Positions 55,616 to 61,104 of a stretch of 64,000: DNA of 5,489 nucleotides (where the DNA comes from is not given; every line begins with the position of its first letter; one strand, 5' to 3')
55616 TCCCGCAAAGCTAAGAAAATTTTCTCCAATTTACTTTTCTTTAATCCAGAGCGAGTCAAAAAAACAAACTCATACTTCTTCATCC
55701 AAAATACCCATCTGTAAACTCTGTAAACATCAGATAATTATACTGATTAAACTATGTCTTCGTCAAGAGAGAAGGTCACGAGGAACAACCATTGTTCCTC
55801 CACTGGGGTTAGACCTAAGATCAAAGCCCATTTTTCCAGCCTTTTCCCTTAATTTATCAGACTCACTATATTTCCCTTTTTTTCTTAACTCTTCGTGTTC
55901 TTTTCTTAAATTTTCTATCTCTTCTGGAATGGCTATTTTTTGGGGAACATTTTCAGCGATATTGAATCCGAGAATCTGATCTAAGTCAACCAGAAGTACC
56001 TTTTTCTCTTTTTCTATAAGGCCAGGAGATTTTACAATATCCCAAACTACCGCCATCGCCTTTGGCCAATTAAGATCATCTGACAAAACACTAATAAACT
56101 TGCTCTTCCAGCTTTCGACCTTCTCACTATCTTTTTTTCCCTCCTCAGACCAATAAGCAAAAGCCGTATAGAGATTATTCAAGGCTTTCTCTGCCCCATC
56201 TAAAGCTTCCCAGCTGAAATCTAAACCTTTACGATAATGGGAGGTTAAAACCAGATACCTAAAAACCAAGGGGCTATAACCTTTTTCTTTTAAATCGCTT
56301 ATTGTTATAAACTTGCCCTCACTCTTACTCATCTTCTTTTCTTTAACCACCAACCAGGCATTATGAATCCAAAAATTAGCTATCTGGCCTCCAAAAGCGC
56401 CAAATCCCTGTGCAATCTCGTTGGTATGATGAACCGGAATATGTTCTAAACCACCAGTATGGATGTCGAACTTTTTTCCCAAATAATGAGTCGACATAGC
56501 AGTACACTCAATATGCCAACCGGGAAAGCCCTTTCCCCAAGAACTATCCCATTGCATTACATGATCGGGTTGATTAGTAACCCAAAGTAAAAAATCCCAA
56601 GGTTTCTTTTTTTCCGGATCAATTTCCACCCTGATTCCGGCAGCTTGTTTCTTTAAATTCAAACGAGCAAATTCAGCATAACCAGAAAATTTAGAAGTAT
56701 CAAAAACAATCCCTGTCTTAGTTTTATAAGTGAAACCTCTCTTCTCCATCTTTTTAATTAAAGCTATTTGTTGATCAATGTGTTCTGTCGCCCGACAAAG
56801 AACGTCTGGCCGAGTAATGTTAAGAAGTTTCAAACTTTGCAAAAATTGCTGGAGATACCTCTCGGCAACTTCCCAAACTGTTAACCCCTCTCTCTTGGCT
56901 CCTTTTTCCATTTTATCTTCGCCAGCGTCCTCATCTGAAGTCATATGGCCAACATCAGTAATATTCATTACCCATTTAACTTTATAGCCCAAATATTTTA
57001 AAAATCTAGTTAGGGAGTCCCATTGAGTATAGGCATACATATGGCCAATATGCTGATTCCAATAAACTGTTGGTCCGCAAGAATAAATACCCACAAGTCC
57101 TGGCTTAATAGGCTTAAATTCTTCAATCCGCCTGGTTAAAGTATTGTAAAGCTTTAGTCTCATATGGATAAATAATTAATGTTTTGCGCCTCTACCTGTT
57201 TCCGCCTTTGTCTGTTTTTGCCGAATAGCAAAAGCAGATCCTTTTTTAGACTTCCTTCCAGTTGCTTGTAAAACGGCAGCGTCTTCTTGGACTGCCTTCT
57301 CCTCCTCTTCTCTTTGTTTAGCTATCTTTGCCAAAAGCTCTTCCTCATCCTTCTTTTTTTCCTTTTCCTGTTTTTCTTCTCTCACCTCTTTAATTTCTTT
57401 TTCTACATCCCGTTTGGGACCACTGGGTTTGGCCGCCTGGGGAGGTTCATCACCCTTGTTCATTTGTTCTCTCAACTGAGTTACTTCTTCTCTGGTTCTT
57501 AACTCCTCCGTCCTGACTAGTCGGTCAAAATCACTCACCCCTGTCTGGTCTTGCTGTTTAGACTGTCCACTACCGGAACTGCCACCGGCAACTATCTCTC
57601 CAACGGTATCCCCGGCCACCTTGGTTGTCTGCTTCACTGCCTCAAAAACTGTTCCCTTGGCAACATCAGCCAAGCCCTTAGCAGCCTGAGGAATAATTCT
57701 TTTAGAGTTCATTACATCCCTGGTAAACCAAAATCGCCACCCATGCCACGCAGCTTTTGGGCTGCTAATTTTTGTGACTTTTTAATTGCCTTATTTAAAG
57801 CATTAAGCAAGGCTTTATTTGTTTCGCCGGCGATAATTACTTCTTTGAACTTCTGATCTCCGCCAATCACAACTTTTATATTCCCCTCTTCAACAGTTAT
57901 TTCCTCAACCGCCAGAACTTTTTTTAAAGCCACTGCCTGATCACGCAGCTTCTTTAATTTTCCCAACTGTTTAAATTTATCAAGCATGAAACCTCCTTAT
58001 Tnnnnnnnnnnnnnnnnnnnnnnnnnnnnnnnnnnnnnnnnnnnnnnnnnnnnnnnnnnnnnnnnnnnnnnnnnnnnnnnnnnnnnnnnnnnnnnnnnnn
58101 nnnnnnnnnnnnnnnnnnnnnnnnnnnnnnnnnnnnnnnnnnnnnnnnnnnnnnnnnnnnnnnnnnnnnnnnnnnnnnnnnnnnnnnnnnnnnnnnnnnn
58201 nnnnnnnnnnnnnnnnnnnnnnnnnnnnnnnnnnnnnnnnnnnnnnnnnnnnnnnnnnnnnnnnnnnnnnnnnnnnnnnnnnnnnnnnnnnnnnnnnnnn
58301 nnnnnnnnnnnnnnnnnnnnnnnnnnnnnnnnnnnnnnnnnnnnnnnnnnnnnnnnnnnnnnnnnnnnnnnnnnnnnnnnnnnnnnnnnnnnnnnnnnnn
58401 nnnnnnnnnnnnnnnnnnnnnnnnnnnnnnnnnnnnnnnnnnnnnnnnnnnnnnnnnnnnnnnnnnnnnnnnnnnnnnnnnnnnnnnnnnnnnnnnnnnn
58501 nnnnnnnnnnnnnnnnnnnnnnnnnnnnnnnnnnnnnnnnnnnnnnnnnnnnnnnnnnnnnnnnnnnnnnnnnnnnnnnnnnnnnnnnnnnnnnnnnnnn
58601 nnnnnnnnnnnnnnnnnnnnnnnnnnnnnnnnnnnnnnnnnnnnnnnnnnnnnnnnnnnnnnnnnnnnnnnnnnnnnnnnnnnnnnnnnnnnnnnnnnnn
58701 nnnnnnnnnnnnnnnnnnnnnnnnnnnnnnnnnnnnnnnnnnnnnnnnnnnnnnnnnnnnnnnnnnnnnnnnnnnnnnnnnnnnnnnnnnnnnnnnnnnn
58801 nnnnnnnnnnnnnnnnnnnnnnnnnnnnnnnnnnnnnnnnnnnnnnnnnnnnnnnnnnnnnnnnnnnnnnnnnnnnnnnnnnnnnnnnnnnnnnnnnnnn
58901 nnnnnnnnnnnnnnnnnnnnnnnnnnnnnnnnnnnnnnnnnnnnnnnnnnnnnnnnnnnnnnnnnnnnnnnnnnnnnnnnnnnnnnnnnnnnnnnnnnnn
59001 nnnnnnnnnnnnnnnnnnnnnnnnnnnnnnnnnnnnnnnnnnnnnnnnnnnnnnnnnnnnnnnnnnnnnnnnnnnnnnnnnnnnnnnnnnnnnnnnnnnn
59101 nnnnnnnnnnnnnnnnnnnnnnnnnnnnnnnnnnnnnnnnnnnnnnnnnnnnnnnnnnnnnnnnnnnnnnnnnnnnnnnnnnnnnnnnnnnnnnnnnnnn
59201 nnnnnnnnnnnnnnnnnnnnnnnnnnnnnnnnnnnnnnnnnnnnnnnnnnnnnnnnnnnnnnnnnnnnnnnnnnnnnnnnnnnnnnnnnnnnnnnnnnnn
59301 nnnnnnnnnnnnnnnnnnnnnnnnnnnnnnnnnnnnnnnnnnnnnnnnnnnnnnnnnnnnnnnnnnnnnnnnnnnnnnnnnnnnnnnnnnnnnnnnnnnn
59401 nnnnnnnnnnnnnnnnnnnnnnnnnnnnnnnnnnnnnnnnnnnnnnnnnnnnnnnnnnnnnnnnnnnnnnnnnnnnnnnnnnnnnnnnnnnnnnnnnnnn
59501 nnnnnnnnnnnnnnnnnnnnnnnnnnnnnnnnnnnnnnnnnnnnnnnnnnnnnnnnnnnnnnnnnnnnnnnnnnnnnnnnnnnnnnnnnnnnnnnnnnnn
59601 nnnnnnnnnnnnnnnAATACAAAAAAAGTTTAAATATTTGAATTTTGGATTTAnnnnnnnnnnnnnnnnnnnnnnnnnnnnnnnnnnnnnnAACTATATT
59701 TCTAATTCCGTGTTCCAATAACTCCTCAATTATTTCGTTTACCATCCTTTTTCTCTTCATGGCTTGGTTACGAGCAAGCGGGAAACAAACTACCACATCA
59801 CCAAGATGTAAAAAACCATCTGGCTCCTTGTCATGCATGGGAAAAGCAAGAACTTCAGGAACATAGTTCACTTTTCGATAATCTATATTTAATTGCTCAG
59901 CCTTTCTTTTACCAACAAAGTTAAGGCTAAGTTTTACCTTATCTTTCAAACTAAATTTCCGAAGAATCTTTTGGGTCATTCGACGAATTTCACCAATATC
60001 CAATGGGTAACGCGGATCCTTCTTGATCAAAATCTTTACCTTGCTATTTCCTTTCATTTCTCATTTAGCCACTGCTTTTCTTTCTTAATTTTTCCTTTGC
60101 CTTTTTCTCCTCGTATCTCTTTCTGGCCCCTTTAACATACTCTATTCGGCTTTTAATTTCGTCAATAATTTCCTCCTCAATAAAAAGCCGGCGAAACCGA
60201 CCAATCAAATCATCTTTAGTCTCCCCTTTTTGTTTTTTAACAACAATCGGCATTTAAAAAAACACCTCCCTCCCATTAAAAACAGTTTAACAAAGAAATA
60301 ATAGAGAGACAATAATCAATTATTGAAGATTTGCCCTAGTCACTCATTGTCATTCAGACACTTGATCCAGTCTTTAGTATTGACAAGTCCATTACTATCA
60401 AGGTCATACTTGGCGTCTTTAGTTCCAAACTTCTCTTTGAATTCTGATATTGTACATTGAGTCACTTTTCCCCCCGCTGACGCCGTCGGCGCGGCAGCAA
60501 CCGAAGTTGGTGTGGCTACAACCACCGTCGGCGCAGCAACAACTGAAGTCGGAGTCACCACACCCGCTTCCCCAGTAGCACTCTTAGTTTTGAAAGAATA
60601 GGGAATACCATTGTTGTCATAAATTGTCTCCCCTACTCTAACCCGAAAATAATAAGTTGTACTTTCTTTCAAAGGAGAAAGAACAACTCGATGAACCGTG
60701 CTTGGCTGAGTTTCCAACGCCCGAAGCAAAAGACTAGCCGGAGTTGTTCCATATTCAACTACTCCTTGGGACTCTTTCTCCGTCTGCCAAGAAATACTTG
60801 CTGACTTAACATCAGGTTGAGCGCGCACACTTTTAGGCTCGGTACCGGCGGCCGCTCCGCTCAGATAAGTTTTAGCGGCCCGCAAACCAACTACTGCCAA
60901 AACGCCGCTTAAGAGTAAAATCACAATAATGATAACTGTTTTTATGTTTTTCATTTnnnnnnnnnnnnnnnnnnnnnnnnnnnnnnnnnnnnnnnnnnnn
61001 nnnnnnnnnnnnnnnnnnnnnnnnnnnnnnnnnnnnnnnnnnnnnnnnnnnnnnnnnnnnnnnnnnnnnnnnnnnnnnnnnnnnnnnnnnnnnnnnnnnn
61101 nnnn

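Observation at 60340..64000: Five-gene cohesin/dockerin cluster, one member carrying an LPETG sortase motif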

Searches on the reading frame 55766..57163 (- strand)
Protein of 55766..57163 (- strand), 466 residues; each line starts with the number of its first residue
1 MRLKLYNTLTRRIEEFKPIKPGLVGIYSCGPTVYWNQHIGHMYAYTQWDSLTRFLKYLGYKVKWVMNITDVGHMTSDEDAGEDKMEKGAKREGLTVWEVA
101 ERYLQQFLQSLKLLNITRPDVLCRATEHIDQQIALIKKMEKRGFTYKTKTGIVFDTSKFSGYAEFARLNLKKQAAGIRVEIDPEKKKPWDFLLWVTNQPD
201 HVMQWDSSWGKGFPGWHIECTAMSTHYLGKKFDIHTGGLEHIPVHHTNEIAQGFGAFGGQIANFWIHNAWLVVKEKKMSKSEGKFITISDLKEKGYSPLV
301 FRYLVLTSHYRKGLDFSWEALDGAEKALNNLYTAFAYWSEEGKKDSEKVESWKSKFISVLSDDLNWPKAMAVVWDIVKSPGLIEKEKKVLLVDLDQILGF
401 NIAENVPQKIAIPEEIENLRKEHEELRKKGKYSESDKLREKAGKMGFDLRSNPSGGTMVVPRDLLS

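Call 43: list_cluster_members(proteins=[window:55766-57163:-, window:62307-63461:-, window:60960-61643:-, window:60343-60954:-, window:61653-62234:-])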
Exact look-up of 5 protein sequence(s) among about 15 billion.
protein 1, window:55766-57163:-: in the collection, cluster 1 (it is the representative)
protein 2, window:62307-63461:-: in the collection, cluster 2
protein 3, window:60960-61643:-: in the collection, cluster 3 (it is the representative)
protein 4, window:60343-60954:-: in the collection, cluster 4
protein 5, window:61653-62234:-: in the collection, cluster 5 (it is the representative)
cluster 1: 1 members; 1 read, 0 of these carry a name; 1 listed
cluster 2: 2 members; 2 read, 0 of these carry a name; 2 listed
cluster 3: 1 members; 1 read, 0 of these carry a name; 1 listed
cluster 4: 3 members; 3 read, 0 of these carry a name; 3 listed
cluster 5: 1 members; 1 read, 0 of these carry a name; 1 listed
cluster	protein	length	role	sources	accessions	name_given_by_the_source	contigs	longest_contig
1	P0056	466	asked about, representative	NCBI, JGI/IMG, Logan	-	-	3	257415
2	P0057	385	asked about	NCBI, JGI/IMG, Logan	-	-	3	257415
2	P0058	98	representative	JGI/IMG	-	-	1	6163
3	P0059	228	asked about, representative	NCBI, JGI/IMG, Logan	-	-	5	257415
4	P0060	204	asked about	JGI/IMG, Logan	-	-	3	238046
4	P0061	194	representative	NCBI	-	-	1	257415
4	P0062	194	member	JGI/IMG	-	-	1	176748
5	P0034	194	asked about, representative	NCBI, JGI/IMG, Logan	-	-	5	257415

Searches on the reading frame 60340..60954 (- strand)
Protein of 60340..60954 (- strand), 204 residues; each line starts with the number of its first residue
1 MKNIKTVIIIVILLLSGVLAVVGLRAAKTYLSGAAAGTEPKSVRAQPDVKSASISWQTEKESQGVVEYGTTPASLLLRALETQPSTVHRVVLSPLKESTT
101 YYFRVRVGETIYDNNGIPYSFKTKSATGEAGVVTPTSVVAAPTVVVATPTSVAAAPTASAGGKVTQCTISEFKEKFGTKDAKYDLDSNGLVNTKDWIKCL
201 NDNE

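Call 3: search_protein_families(library=pfam, proteins=[window:60340-60954:-], max_evalue=1)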
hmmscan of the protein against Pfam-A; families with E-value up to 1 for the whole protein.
window:60340-60954:- (204 aa): 2 families
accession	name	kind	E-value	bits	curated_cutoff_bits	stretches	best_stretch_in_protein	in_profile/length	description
PF16656.11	Pur_ac_phosph_N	-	4.1e-10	40.5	30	1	50-123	13-93/93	Purple acid Phosphatase, N-terminal domain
PF00041.27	fn3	-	0.022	15.4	25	1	40-107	3-68/84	Fibronectin type III domain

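Call 47: search_protein_families(library=ncbifam, proteins=[window:60343-60954:-], max_evalue=1)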
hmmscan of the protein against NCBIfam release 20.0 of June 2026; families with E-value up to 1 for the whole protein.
window:60343-60954:- (204 aa): 0 families

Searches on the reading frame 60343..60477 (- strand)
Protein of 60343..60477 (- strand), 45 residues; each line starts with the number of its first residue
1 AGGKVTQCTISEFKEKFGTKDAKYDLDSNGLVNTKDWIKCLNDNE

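Call 74: search_solved_structures(query=A9, max_evalue=10, show_alignments=2)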
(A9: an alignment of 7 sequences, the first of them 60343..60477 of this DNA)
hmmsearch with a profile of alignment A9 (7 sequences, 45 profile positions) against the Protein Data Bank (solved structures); distinct sequences matched with E-value up to 10: 14.
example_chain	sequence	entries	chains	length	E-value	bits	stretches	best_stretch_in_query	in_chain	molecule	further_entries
6kg9_A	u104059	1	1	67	0.041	16.8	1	25-39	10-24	And cellulose-binding endoglucanase family 9 CelL ortholog dockerin domain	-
8x39_A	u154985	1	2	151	0.12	15.3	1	25-41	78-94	Serine protease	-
8x3a_A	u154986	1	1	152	0.15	14.9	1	25-41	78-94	Serine protease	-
6kgc_B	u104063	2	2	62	0.22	14.4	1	25-39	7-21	And cellulose-binding endoglucanase family 9 CelL ortholog dockerin domain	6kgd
6kge_D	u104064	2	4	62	0.29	14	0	25-39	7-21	And cellulose-binding endoglucanase family 9 CelL ortholog dockerin domain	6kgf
2i08_A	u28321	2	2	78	0.9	12.5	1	6-35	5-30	Calmodulin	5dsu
5vi8_T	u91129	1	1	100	0.98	12.3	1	19-29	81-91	DNA-directed RNA polymerase subunit alpha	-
8aht_A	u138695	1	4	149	1.2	12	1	2-35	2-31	Calmodulin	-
5vnt_A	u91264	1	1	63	1.3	12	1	11-26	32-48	Villin-4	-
3ul4_B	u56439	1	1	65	1.3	12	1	25-39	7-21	Cellulosome enzyme, dockerin type I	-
1ohz_B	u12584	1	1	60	1.4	11.9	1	22-36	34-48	ENDO-1,4-BETA-XYLANASE Y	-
2ccl_B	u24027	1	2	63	1.8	11.5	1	22-36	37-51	ENDO-1,4-BETA-XYLANASE Y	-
1dgu_A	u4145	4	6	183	2.3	11.1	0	24-36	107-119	CALCIUM-SATURATED CIB | APO CIB | Calcium and integrin-binding protein 1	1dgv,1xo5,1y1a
6ocx_A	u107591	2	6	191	2.6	11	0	24-36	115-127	Calcium and integrin-binding protein 1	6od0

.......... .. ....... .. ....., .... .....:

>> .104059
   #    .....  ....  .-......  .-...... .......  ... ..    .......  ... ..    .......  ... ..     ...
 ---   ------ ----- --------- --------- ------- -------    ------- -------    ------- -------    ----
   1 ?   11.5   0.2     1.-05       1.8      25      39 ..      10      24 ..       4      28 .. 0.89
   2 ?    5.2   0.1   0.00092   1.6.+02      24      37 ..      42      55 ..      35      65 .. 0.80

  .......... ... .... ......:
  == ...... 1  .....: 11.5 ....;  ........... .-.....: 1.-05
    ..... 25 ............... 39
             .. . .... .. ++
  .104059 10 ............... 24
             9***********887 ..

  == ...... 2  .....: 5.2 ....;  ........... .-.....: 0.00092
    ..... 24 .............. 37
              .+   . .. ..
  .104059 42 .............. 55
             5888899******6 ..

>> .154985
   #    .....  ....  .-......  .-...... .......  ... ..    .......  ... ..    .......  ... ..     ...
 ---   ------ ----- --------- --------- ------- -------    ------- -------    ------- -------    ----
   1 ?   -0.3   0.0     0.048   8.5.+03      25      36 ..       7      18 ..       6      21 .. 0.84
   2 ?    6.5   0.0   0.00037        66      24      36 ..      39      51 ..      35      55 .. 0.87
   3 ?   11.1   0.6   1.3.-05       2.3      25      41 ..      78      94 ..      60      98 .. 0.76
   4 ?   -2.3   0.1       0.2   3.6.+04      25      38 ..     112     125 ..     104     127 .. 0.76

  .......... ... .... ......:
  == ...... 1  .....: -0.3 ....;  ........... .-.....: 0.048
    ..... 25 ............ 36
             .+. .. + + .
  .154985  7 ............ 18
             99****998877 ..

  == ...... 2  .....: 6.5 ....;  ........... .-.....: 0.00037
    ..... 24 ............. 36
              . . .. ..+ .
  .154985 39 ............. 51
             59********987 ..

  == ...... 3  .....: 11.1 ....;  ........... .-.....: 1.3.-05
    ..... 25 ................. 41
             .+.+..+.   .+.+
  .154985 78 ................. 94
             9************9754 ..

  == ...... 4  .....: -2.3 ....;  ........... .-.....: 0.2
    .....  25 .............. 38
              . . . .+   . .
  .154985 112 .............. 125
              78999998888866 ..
